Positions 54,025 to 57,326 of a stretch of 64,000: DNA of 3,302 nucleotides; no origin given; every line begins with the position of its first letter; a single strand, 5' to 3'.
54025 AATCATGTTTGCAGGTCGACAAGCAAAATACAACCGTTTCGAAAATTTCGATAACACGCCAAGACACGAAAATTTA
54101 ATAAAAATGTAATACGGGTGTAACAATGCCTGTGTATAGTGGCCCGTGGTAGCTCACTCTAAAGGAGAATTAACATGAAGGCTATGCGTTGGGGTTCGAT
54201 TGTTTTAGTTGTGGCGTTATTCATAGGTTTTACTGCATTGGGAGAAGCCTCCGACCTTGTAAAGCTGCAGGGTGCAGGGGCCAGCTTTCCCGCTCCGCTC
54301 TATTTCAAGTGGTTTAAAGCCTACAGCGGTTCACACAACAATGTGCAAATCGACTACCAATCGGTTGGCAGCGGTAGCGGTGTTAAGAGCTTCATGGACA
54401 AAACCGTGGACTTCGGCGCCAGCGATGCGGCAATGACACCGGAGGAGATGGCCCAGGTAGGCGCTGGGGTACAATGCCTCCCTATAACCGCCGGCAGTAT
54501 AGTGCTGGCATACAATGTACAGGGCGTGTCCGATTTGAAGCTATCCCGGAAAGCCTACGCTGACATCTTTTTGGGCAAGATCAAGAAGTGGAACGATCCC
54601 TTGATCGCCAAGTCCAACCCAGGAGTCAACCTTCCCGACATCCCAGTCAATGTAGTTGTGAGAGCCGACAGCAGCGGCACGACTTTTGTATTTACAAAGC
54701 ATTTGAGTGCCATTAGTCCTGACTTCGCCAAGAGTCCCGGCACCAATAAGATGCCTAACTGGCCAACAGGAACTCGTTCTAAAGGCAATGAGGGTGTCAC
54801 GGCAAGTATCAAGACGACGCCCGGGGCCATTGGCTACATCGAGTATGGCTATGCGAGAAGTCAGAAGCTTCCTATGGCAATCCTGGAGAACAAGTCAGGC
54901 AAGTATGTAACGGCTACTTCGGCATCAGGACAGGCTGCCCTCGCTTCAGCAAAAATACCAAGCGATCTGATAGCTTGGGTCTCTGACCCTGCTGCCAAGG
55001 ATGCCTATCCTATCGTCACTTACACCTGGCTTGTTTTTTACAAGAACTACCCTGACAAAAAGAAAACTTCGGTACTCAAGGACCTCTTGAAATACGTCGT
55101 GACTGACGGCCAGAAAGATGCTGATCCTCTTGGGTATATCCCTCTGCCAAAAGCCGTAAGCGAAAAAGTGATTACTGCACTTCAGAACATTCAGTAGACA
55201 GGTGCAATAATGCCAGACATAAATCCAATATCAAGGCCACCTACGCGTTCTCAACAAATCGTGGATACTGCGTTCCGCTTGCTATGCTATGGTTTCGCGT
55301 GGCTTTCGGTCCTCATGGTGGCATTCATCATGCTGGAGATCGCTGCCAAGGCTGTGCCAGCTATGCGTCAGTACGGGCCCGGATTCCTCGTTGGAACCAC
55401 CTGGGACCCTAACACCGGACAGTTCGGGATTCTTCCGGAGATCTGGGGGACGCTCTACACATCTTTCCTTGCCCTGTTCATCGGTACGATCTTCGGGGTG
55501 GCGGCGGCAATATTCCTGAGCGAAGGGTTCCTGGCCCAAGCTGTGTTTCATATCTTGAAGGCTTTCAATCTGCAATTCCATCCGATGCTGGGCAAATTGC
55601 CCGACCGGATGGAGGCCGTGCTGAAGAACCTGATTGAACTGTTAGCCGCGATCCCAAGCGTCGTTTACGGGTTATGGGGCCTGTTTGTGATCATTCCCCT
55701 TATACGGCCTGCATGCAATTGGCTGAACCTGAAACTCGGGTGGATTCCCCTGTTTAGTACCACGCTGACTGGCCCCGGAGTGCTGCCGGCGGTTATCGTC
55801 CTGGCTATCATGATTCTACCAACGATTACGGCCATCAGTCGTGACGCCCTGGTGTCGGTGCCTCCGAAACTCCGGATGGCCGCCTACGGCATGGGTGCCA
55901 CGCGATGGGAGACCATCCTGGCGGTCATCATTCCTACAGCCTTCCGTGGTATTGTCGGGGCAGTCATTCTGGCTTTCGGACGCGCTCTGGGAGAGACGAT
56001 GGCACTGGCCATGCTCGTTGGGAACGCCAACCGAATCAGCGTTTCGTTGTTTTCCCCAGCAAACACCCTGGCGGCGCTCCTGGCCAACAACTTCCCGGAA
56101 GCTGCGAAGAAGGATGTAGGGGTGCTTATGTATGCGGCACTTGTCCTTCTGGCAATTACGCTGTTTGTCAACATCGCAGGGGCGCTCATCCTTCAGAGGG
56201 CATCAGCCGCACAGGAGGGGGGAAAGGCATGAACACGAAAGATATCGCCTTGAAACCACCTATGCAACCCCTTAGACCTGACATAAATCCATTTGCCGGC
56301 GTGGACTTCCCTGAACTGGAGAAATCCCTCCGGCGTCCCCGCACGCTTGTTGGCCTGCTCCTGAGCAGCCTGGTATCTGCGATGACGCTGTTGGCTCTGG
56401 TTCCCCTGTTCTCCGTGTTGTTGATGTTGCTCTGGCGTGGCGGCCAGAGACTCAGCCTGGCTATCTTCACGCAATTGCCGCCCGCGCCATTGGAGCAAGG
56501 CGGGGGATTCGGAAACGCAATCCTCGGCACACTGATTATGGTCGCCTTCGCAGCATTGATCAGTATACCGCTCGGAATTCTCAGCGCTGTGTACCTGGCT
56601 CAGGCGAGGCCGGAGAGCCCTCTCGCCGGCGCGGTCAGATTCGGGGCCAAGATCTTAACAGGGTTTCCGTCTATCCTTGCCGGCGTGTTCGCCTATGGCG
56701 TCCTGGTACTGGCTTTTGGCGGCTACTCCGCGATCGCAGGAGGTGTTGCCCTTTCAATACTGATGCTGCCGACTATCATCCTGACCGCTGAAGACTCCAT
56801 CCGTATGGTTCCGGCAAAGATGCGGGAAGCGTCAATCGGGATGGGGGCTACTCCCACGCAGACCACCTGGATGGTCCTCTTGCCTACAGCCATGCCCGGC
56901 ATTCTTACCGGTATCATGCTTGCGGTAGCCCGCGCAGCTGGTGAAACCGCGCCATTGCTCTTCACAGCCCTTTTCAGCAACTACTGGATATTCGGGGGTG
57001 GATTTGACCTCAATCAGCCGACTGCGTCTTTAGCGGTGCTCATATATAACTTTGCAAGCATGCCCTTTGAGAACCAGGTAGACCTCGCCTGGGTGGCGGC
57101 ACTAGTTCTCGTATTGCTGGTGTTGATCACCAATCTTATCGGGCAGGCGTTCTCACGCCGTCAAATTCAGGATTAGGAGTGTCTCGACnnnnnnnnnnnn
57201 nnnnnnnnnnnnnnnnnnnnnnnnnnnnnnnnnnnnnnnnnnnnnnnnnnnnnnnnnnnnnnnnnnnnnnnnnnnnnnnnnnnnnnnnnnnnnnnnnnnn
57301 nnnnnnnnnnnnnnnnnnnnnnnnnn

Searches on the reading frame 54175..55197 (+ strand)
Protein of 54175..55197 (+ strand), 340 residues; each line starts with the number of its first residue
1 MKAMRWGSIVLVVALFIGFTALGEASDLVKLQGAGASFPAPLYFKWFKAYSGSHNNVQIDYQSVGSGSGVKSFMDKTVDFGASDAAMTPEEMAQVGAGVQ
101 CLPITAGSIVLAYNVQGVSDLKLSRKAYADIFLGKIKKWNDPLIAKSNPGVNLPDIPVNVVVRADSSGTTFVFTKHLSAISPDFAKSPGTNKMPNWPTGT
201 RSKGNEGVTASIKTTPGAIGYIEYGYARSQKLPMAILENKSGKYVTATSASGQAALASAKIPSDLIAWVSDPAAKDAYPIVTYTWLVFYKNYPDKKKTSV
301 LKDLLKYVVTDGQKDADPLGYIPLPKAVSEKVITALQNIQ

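Call 36: search_protein_families(library=pfam, proteins=[window:54175-55197:+], max_evalue=0.00001)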
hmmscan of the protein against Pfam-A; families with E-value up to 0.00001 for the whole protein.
window:54175-55197:+ (340 aa): 1 family
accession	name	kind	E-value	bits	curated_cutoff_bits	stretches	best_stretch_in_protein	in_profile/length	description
PF12849.12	PBP_like_2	-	1e-43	150.5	27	1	27-311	6-266/267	PBP superfamily domain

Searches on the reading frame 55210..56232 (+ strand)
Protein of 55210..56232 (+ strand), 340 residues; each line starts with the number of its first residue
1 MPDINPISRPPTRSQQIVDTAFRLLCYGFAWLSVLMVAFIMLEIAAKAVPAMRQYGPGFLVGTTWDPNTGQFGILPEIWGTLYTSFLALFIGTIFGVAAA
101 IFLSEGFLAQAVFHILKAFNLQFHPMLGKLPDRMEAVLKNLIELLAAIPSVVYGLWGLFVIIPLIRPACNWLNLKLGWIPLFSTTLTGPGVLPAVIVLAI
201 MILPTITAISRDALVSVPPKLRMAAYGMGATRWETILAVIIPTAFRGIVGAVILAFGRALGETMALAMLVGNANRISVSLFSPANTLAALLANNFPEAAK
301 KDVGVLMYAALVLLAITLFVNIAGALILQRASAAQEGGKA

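Call 36: search_protein_families(library=pfam, proteins=[window:55210-56232:+], max_evalue=0.00001)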
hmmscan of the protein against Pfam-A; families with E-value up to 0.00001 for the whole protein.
window:55210-56232:+ (340 aa): 1 family
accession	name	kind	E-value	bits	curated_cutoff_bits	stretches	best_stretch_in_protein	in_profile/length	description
PF00528.27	BPD_transp_1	-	5.8e-17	62.5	26.4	1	132-329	14-180/184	Binding-protein-dependent transport system inner membrane component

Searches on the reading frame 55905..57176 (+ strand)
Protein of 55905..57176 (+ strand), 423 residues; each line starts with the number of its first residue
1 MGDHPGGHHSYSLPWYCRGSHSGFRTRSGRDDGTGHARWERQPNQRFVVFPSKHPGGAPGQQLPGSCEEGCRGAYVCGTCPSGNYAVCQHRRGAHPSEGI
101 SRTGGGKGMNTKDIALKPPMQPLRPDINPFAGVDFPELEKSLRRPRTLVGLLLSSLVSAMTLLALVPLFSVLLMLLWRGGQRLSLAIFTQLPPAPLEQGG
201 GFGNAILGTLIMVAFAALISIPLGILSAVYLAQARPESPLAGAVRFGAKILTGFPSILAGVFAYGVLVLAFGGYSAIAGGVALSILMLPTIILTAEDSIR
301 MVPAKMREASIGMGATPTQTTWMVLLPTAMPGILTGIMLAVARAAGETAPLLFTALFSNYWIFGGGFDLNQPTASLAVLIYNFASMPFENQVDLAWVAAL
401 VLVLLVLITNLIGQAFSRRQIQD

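Call 37: search_protein_families(library=pfam, proteins=[window:55905-57176:+], max_evalue=0.00001)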
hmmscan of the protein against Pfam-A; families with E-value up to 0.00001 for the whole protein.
window:55905-57176:+ (423 aa): 1 family
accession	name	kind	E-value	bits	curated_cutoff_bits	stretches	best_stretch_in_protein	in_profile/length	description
PF00528.27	BPD_transp_1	-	1.7e-11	44.7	26.4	1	221-420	2-182/184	Binding-protein-dependent transport system inner membrane component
